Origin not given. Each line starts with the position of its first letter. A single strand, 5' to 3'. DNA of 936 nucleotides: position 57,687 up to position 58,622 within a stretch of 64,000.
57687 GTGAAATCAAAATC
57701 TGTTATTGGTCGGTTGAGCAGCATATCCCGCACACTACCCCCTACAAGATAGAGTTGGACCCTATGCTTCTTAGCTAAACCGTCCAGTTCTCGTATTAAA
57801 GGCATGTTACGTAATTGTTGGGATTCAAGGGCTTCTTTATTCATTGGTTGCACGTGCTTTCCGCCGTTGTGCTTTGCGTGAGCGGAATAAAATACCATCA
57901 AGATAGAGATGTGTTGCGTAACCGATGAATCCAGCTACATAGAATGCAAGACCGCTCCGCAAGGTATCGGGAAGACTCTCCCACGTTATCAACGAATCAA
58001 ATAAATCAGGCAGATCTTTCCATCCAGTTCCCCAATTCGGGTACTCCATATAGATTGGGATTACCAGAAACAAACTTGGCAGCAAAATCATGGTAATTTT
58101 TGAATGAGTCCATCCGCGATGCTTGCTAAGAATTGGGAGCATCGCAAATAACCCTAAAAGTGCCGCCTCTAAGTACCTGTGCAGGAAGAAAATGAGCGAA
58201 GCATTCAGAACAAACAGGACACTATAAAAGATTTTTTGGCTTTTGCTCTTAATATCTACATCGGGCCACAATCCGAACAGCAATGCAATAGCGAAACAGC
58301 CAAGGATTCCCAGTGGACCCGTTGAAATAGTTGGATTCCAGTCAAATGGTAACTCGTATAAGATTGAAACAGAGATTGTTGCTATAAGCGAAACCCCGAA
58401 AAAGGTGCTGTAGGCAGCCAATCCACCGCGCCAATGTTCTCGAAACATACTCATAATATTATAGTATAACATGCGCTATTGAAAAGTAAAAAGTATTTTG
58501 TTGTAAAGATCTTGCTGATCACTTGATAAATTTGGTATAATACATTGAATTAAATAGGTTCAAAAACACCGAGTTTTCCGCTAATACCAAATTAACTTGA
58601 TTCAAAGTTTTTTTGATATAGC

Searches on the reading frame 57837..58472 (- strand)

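Call 12: search_protein_families(library=pfam, proteins=[window:57837-58472:-], max_evalue=0.01)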
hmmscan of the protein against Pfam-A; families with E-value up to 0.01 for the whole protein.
window:57837-58472:- (211 aa): 1 family
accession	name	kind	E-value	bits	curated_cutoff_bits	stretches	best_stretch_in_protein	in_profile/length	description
PF04307.19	YdjM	-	1.5e-06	28.3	29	1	62-194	32-108/176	YdjM inner membrane protein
